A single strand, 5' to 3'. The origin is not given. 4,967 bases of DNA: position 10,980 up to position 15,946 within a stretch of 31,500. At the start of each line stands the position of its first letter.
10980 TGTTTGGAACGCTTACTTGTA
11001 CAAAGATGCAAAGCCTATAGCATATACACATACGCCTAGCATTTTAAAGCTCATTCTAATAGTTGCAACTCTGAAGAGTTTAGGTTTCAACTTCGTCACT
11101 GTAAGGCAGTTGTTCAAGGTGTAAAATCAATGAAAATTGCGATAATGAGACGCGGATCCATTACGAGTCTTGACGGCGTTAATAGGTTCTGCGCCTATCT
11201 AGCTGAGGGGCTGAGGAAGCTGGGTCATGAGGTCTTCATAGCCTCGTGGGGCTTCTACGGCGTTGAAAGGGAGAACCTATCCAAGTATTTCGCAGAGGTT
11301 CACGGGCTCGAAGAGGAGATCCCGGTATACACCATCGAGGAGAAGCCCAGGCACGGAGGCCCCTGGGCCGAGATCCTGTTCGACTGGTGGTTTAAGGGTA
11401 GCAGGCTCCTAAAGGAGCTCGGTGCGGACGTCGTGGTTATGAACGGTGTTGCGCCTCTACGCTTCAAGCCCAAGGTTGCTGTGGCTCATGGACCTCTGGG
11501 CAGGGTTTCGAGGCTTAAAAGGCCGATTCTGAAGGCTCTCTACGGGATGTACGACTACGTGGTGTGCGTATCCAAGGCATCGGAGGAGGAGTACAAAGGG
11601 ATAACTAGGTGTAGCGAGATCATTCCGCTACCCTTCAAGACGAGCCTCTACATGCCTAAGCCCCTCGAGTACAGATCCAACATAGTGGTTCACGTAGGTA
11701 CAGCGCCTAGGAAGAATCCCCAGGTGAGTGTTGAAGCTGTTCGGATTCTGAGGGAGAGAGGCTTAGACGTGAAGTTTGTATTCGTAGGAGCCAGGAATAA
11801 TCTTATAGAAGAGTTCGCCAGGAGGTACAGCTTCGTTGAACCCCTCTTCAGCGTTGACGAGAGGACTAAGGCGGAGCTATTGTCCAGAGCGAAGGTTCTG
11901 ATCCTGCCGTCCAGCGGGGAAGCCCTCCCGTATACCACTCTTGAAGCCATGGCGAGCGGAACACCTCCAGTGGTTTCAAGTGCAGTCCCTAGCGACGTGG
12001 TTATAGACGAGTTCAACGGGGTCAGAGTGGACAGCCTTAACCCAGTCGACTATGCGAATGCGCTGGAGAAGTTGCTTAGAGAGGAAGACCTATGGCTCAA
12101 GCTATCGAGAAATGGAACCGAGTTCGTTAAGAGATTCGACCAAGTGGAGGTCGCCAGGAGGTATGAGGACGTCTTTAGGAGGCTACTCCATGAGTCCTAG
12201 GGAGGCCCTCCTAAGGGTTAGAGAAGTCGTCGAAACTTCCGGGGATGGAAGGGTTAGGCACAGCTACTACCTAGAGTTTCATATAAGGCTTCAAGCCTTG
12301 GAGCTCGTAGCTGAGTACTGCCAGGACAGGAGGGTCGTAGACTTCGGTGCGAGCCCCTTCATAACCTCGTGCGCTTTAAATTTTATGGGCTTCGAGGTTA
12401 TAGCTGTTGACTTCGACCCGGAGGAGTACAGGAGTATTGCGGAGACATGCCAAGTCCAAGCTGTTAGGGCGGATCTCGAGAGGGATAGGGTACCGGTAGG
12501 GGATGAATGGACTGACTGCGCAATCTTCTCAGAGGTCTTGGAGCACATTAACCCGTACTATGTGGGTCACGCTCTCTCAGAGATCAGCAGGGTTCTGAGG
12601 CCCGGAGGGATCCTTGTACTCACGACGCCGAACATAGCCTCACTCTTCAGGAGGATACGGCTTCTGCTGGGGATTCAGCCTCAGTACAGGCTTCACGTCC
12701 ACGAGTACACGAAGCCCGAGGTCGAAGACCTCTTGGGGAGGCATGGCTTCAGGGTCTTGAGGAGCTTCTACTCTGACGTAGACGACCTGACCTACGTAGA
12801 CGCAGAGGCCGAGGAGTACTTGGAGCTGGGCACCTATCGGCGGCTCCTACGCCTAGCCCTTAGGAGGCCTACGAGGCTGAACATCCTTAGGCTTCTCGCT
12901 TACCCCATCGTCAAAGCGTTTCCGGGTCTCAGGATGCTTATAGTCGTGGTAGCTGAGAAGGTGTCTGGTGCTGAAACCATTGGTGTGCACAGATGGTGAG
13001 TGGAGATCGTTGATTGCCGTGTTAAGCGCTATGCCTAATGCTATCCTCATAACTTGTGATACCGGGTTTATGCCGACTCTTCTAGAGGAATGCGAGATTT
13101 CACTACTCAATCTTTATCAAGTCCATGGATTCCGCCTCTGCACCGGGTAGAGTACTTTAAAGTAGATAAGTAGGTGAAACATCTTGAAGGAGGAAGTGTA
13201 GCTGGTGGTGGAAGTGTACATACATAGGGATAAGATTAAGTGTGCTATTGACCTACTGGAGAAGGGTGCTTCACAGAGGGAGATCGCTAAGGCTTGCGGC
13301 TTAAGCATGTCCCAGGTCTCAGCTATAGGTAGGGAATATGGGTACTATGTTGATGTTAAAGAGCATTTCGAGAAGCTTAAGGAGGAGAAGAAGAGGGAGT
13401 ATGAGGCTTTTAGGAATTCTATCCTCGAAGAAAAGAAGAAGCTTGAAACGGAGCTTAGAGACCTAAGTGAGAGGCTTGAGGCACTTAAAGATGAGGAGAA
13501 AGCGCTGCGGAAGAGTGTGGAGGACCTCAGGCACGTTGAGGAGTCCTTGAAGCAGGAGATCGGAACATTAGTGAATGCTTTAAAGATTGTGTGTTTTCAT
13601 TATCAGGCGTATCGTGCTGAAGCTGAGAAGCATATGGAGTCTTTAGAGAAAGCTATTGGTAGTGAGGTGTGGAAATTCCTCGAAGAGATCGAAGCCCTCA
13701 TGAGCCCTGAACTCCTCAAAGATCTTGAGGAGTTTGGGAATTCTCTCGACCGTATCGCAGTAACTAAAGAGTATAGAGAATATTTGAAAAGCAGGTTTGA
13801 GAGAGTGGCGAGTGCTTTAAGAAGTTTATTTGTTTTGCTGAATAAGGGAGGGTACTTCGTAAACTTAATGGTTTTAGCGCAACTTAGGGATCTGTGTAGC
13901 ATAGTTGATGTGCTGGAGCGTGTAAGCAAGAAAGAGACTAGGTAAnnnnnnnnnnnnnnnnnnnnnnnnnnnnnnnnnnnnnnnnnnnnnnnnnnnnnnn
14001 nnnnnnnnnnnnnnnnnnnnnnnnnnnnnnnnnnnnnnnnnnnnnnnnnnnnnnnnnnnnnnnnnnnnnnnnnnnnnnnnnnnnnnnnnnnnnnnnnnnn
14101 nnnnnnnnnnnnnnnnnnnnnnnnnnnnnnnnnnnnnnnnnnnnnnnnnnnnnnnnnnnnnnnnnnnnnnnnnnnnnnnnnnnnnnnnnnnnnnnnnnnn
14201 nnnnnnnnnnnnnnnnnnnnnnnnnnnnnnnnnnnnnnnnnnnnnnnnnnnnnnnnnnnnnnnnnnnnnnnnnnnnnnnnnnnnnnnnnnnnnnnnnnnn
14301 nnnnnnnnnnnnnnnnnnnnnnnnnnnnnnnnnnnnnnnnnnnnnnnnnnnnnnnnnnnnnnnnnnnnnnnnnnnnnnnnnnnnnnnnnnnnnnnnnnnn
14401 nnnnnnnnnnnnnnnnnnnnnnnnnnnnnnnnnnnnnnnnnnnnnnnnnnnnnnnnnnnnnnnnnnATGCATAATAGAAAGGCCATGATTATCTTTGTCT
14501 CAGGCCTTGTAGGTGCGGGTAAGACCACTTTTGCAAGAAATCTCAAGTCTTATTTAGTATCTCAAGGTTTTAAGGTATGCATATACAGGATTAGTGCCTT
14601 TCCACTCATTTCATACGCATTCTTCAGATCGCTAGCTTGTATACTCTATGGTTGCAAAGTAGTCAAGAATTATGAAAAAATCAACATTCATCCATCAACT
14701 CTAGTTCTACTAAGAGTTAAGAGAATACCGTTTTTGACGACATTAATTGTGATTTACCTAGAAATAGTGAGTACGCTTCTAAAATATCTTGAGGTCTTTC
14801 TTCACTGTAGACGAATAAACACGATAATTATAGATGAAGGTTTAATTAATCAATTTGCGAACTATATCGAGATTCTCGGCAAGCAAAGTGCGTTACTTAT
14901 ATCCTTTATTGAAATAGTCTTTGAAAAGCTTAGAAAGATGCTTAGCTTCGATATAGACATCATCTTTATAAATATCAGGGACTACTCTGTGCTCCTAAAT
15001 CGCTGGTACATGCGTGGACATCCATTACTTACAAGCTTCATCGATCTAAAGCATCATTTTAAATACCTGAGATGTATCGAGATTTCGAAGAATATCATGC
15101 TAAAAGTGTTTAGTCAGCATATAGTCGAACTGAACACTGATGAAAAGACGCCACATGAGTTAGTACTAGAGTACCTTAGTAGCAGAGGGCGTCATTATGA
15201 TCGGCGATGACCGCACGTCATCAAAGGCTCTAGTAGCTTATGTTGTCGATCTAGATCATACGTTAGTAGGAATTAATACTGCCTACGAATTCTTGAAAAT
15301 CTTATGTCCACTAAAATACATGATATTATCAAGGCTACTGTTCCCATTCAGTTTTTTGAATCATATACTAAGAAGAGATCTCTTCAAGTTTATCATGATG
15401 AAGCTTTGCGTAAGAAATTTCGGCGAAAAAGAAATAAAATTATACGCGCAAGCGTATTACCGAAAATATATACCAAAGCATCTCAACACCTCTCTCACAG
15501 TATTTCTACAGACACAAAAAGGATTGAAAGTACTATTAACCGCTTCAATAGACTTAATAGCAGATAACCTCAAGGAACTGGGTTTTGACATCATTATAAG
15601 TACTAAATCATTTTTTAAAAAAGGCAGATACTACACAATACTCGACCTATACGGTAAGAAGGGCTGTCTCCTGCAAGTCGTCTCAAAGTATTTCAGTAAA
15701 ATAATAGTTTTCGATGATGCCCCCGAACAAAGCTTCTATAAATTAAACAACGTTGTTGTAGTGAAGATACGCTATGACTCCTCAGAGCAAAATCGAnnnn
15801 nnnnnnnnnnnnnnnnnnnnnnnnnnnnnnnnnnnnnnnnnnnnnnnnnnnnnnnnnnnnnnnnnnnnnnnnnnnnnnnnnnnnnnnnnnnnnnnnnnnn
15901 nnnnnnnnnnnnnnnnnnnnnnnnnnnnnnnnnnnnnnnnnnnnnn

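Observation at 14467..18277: Five-gene module: two P-loop kinase-like proteins, HAD-IB phosphatase, NDxxD membrane protein and NTP_transf_5-like nucleotidyltransferase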

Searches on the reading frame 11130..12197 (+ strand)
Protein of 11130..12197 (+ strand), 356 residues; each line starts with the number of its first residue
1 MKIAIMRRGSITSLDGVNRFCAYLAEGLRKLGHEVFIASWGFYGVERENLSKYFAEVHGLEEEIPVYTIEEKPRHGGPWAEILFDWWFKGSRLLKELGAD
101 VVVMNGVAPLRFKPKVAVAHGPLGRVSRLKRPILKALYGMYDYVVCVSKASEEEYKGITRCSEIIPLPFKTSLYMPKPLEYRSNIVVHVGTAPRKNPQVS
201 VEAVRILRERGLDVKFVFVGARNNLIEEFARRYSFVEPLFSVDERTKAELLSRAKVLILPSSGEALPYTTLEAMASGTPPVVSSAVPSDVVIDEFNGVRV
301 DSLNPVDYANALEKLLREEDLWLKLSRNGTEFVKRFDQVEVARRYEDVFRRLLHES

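Call 6: search_protein_families(library=pfam, proteins=[window:11130-12197:+], max_evalue=0.001)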
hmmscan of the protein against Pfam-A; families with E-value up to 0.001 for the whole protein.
window:11130-12197:+ (356 aa): 5 families
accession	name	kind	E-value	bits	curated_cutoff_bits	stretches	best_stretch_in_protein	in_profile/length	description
PF00534.26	Glycos_transf_1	-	2.2e-21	76.6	26.4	1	182-331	14-171/172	Glycosyl transferases group 1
PF13692.12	Glyco_trans_1_4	-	2.4e-20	73.7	27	1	184-317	2-141/142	Glycosyl transferases group 1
PF13439.12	Glyco_transf_4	-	9.6e-15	55.5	28.5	1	15-157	2-150/170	Glycosyltransferase Family 4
PF13579.12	Glyco_trans_4_4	-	7.4e-08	33.3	29.7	1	16-154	2-141/158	Glycosyl transferase 4-like domain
PF20706.3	GT4-conflict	-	1.9e-07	30.8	26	1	181-284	195-312/385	Family 4 Glycosyltransferase in conflict systems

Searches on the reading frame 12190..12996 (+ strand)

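Call 6: search_protein_families(library=pfam, proteins=[window:12190-12996:+], max_evalue=0.001)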
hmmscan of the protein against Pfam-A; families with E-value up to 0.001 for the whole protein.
window:12190-12996:+ (269 aa): 4 families
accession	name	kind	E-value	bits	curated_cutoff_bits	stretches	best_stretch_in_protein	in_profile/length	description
PF13489.12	Methyltransf_23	-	8e-12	45.6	27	1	45-190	22-162/164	Methyltransferase domain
PF08241.18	Methyltransf_11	-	2.1e-11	44.7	21.2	1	51-144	2-95/95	Methyltransferase domain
PF13649.12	Methyltransf_25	-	1.7e-08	35.5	27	1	50-140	2-97/97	Methyltransferase domain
PF08242.18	Methyltransf_12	-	8.2e-05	23.7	30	1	61-142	14-98/98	Methyltransferase domain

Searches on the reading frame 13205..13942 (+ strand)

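Call 6: search_protein_families(library=pfam, proteins=[window:13205-13942:+], max_evalue=0.001)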
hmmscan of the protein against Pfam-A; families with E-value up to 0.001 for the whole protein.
window:13205-13942:+ (246 aa): 2 families
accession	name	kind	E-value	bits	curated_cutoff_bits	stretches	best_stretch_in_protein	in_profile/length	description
PF05010.19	TACC_C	-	2.3e-05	24.6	29.9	1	57-164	57-164/201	Transforming acidic coiled-coil-containing protein (TACC), C-terminal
PF13384.12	HTH_23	-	0.00014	22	24.6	1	13-40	9-36/50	Homeodomain-like domain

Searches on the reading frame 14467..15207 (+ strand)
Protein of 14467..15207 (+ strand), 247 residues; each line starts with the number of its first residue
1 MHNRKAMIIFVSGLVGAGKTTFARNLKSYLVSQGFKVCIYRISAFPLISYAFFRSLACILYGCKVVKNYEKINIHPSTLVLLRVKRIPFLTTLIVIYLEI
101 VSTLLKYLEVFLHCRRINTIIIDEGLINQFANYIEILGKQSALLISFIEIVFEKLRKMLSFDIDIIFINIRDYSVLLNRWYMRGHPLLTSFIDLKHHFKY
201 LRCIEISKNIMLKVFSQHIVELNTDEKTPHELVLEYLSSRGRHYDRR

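Call 3: search_protein_families(library=pfam, proteins=[window:14467-15207:+], max_evalue=1)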
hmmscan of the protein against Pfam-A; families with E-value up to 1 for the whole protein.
window:14467-15207:+ (247 aa): 23 families
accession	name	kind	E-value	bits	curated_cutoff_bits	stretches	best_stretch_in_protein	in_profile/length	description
PF13401.12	AAA_22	-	0.0002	22.1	27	1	5-46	4-45/130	AAA domain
PF01583.26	APS_kinase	-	0.00036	21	21.1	1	6-38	2-34/152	Adenylylsulphate kinase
PF20720.3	nSTAND3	-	0.0025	17.9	27.2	1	7-39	18-50/155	Novel STAND NTPase 3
PF13238.12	AAA_18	-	0.0038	18.1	29.4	1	9-29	1-21/128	AAA domain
PF01656.29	CbiA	-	0.0067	16.8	25.4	1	8-39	1-32/125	CobQ/CobB/MinD/ParA nucleotide binding domain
PF00448.28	SRP54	-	0.0086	16.2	22.7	1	8-40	3-35/196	SRP54-type protein, GTPase domain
PF02367.23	TsaE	-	0.012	16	26.6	1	5-31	20-46/128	Threonylcarbamoyl adenosine biosynthesis protein TsaE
PF02223.23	Thymidylate_kin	-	0.014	15.6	27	1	13-40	3-30/185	Thymidylate kinase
PF03266.21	NTPase_1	-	0.016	15.5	23.9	1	9-38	2-31/168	NTPase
PF13191.12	AAA_16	-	0.022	15.7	32.6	1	7-35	25-53/167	AAA ATPase domain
PF16575.11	CLP1_P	-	0.023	15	26.6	1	15-39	3-27/188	mRNA cleavage and polyadenylation factor CLP1 P-loop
PF13102.12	Phage_int_SAM_5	-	0.026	15.3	22.3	1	98-159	22-79/98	Phage integrase SAM-like domain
PF08433.16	KTI12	-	0.035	14.1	22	1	8-41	3-36/271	Chromatin associated protein KTI12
PF10609.15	ParA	-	0.049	13.5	27.1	1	5-39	3-37/246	NUBPL iron-transfer P-loop NTPase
PF06414.18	Zeta_toxin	-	0.064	13.1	22.3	1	5-39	15-49/199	Zeta toxin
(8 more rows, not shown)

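Call 4: search_protein_families(library=ncbifam, proteins=[window:14467-15207:+], max_evalue=1)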
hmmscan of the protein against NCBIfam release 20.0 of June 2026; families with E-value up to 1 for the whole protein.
window:14467-15207:+ (247 aa): 33 families (the best 25 are shown)
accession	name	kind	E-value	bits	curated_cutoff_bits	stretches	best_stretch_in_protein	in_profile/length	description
NF005807.0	PRK07667.1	equivalog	1.6e-05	24.6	221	1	2-44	13-55/193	kinase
NF004041.0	PRK05541.1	subfamily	7.4e-05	22.9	127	1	3-36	4-37/176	adenylyl-sulfate kinase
NF005250.0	PRK06761.1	equivalog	0.00045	19.3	270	1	6-40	3-37/282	hypothetical protein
TIGR00455.1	apsK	equivalog_domain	0.00089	19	138.7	1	2-38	14-50/184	adenylyl-sulfate kinase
NF002059.0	PRK00889.1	subfamily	0.0011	18.6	244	1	4-37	3-36/177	adenylyl-sulfate kinase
NF010340.0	PRK13768.1-2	equivalog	0.0014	18.4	293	1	6-39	3-36/265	GTPase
TIGR01425.1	SRP54_euk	equivalog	0.0019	17.1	576.25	1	4-45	98-139/428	signal recognition particle protein SRP54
NF010342.0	PRK13768.1-5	equivalog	0.0036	17.2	414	1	8-41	3-36/255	GTPase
NF010248.0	PRK13695.1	equivalog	0.0054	16.5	156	1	5-38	2-35/180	NTPase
TIGR00150.1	T6A_YjeE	equivalog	0.0055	16.6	60.1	1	5-31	21-47/135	tRNA (adenosine(37)-N6)-threonylcarbamoyltransferase complex ATPase subunit type 1 TsaE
NF041743.1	RdrA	equivalog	0.0059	15.1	600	1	8-32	56-80/742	antiviral RADAR system adenosine triphosphatase RdrA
NF003013.0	PRK03846.1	subfamily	0.0062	16.2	163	1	2-36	24-58/202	adenylyl-sulfate kinase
NF010335.0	PRK13764.1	equivalog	0.0067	15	340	1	6-35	263-292/613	ATPase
NF006958.0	PRK09435.1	equivalog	0.0077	15.3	329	1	2-40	53-91/333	methylmalonyl Co-A mutase-associated GTPase MeaB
TIGR00041.1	DTMP_kinase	equivalog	0.02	14.6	83.25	1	5-39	3-37/196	dTMP kinase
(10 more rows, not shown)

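Call 59: search_solved_structures(query=A6, max_evalue=1, show_alignments=2)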
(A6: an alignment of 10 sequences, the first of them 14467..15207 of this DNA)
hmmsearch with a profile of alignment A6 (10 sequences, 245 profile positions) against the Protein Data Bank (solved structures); distinct sequences matched with E-value up to 1: 83 (the best 60 are shown).
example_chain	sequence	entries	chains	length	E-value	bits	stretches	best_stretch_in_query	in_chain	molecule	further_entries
8bnv_A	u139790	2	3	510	0.0001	25.2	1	115-177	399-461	AAA family ATPase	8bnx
6c2u_A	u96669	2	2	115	0.00041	23.3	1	8-41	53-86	phosphate-loop protein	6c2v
7yq0_A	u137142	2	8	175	0.00068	22.6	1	11-41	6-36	Adenylyl-sulfate kinase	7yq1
3adb_A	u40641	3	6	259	0.0016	21.4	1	4-43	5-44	L-seryl-tRNA(Sec) kinase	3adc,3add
6y2z_A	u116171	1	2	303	0.0037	20.2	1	9-49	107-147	Signal recognition particle 54 kDa protein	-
6y32_A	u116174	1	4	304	0.0037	20.2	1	9-49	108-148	Signal recognition particle 54 kDa protein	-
5zme_A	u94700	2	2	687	0.0046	19.8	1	8-44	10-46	ATPase ARSA1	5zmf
1f48_A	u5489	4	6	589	0.0052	19.7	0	9-43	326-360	ARSENITE-TRANSLOCATING ATPASE | ARSENICAL PUMP-DRIVING ATPASE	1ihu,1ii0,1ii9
3jaj_z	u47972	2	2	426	0.0068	19.3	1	9-49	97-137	SRP54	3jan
6r6g_AB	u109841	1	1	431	0.0068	19.3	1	9-49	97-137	Signal recognition particle 54 kDa protein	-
4ue5_D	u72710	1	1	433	0.0068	19.3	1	9-49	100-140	SIGNAL RECOGNITION PARTICLE 54 KDA PROTEIN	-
5l3q_A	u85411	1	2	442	0.0069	19.3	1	9-49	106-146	Signal recognition particle 54 kDa protein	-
8a8h_A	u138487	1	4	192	0.0082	19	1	10-43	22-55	APS kinase from Methanothermococcus thermolithotrophicus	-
7nfx_x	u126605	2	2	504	0.0086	19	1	9-49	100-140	Signal recognition particle 54 kDa protein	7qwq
2j37_W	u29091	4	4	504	0.0086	19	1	9-49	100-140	SIGNAL RECOGNITION PARTICLE 54 KDA PROTEIN (SRP54) | Signal recognition particle 54 kDa protein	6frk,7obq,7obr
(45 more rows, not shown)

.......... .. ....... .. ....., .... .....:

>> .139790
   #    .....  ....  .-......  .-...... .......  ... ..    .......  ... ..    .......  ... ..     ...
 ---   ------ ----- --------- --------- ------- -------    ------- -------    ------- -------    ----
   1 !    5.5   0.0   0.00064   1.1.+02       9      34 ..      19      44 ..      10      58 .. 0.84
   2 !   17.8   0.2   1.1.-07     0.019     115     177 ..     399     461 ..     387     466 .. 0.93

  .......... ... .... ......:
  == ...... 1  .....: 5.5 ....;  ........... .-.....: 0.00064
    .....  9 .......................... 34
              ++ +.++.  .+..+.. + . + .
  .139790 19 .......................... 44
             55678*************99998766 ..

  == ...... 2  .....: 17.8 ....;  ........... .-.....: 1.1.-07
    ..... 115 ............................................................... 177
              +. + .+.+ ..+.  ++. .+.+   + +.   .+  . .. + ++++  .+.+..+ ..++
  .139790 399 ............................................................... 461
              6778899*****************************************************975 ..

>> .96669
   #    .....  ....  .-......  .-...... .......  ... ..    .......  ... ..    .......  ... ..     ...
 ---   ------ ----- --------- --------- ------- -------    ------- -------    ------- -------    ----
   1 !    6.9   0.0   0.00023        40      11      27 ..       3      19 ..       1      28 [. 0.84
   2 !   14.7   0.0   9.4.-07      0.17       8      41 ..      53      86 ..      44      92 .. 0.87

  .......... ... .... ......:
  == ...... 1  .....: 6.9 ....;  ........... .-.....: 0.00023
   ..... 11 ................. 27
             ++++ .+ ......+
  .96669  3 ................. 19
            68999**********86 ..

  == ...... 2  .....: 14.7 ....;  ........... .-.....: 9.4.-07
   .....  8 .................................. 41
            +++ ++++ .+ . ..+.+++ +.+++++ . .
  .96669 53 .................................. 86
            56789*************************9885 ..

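Call 83: search_protein_families(library=padloc, proteins=[window:14467-15207:+], max_evalue=0.01)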
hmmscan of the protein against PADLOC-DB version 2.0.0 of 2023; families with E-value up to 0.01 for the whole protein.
window:14467-15207:+ (247 aa): 2 families
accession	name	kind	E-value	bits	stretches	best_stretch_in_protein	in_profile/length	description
PDLC04140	mad8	-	0.0052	14.3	0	5-39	26-62/314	mads_8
PDLC02911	VakA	-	0.0066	15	0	8-30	4-26/163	-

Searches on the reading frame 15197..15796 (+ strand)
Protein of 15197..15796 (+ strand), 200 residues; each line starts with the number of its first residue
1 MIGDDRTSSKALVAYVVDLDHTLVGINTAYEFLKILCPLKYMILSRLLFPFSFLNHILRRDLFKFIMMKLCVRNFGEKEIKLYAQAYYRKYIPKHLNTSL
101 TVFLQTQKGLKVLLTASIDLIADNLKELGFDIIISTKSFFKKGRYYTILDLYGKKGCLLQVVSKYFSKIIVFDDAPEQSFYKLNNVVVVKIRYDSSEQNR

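Call 3: search_protein_families(library=pfam, proteins=[window:15197-15796:+], max_evalue=1)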
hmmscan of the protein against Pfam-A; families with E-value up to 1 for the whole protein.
window:15197-15796:+ (200 aa): 2 families
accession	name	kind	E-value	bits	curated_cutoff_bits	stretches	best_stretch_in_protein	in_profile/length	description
PF12710.13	HAD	-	2.2e-05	25.4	27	1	16-147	2-140/189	haloacid dehalogenase-like hydrolase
PF03031.24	NIF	-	0.034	14.3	21.8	1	16-190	4-132/160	NLI interacting factor-like phosphatase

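Call 4: search_protein_families(library=ncbifam, proteins=[window:15197-15796:+], max_evalue=1)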
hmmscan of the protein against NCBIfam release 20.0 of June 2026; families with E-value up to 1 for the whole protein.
window:15197-15796:+ (200 aa): 3 families
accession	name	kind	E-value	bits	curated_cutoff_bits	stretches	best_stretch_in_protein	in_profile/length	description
TIGR01490.1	HAD-SF-IB-hyp1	subfamily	0.003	17.8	98.3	1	15-145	2-142/202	HAD-IB family hydrolase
TIGR01488.1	HAD-SF-IB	subfamily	0.037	14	45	1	15-147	2-129/177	HAD-IB family phosphatase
TIGR02251.1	HIF-SF_euk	subfamily_domain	0.046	13.5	139.15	1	112-190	62-137/168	dullard-like phosphatase domain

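Call 62: search_solved_structures(query=A7, max_evalue=1, show_alignments=1)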
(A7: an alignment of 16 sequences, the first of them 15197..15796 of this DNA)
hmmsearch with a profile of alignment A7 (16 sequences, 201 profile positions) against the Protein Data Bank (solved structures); distinct sequences matched with E-value up to 1: 4.
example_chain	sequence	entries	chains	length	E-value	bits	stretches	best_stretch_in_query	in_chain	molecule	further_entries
4ap9_A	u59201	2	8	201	0.014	18.4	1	100-166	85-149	PHOSPHOSERINE PHOSPHATASE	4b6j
1xpj_A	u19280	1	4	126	0.08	15.9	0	14-29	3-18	hypothetical protein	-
1f5s_A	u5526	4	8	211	0.25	14.2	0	97-149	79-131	PHOSPHOSERINE PHOSPHATASE (PSP) | Phosphoserine Phosphatase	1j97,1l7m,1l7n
2hhl_A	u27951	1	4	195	0.41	13.5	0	160-190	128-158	CTD small phosphatase-like protein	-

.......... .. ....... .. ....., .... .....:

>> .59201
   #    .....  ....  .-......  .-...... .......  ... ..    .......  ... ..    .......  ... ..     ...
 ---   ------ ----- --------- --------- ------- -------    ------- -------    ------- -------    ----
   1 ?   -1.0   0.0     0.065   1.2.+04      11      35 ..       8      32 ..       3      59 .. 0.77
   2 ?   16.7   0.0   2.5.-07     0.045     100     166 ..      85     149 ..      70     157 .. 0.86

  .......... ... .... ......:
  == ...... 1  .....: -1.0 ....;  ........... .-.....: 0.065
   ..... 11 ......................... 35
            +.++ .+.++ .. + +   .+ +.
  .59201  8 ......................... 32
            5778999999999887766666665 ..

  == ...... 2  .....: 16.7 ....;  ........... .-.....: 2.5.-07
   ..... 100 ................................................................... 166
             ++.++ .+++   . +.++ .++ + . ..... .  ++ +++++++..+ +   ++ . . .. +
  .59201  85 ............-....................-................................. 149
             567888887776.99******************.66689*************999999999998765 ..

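Call 83: search_protein_families(library=padloc, proteins=[window:15197-15796:+], max_evalue=0.01)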
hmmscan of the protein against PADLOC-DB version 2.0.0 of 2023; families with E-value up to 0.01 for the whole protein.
window:15197-15796:+ (200 aa): 0 families
